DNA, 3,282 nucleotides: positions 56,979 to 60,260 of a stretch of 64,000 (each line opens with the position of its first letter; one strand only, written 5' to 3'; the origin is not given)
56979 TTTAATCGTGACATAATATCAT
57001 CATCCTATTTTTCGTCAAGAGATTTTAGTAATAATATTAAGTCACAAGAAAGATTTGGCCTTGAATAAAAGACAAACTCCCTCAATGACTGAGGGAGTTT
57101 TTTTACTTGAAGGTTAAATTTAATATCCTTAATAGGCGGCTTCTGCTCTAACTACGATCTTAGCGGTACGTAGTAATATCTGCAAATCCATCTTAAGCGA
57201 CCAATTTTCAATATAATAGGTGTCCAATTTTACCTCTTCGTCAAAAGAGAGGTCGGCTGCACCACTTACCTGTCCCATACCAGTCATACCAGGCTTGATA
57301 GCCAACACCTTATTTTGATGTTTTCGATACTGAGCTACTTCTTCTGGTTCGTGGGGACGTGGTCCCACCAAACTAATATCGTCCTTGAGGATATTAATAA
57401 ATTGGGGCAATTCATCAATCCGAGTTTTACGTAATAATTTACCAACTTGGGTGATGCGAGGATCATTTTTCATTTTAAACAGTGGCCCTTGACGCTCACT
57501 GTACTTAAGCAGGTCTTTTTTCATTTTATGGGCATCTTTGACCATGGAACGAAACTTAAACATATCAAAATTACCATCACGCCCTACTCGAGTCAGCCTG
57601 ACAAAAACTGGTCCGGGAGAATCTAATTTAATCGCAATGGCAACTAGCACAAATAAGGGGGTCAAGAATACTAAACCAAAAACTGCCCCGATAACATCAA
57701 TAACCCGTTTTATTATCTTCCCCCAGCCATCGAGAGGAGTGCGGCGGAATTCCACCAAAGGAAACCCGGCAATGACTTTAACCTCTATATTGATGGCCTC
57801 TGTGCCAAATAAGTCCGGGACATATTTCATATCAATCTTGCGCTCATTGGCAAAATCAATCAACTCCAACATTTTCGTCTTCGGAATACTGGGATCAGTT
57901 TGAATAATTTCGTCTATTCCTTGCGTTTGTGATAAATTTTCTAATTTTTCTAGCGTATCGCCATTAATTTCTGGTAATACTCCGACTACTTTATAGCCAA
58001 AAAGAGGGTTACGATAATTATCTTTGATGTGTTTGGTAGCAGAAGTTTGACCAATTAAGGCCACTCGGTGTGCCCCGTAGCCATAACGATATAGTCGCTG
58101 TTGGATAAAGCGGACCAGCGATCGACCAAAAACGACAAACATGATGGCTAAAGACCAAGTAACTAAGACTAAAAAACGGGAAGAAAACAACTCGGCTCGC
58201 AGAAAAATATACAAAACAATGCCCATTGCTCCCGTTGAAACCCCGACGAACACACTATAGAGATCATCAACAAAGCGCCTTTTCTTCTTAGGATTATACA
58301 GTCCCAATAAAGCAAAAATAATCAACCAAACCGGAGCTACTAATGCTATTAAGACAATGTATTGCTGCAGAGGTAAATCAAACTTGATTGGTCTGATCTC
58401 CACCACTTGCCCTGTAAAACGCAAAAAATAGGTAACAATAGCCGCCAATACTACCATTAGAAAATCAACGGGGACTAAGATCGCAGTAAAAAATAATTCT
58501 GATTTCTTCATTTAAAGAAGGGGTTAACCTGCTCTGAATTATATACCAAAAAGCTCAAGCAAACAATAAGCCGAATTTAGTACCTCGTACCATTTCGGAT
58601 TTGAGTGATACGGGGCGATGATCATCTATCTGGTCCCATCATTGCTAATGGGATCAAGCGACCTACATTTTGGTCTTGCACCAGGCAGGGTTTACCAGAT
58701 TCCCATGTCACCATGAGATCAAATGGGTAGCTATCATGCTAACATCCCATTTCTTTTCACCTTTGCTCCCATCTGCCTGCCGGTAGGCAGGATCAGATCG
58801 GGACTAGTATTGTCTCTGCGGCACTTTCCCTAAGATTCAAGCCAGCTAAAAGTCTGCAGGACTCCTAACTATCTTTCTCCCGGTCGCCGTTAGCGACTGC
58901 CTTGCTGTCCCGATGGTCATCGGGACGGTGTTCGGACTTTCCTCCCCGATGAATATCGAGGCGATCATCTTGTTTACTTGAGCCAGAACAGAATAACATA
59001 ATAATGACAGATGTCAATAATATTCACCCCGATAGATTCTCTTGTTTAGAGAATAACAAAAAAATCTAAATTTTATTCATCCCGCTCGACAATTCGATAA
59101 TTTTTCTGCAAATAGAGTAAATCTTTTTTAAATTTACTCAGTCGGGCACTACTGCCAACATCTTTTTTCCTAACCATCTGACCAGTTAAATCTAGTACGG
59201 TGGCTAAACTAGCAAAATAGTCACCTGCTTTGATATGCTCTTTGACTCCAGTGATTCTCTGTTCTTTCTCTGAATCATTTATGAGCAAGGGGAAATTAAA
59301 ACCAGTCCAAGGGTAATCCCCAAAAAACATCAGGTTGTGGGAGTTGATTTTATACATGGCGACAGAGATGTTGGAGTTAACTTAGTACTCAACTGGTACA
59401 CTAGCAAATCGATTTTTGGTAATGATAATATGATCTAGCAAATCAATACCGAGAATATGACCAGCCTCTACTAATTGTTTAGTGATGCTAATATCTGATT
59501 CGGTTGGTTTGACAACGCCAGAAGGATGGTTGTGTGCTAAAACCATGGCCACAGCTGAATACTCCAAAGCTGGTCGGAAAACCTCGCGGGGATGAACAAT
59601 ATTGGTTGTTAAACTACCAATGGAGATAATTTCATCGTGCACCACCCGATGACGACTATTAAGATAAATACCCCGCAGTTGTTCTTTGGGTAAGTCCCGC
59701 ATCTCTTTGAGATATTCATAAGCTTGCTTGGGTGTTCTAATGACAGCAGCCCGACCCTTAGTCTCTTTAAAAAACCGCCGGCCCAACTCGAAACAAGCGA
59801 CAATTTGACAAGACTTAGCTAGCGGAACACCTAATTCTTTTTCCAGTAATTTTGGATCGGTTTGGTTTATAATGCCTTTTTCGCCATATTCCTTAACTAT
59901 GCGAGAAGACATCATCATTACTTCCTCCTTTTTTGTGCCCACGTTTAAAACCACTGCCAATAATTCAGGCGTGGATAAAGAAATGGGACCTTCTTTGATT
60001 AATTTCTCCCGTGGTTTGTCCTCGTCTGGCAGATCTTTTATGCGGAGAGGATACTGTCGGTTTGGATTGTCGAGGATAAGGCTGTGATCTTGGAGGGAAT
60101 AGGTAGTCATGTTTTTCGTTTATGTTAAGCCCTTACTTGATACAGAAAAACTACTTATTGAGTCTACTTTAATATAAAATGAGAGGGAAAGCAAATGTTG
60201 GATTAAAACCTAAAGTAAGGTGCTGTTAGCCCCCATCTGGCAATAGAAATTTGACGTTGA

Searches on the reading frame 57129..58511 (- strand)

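Call 67: search_protein_families(library=pfam, max_evalue=0.00001, proteins=[window:57129-58511:-])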
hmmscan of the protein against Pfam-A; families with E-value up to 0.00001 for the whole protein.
window:57129-58511:- (460 aa): 2 families
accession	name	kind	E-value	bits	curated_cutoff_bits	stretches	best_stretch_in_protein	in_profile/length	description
PF02397.22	Bac_transf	-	7.5e-63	211.7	27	1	268-454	1-178/179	Bacterial sugar transferase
PF13727.12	CoA_binding_3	-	3e-07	31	25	1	68-230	2-146/175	CoA-binding domain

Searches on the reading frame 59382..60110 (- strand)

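Call 67: search_protein_families(library=pfam, max_evalue=0.00001, proteins=[window:59382-60110:-])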
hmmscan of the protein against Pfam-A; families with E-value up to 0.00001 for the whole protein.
window:59382-60110:- (242 aa): 2 families
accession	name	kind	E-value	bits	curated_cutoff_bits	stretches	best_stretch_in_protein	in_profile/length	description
PF04002.20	RadC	-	5.8e-40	136.4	22.1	1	124-238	1-116/121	RadC-like JAB domain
PF20582.4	UPF0758_N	-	1.9e-16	60.3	27.1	1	24-99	1-75/77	UPF0758 N-terminal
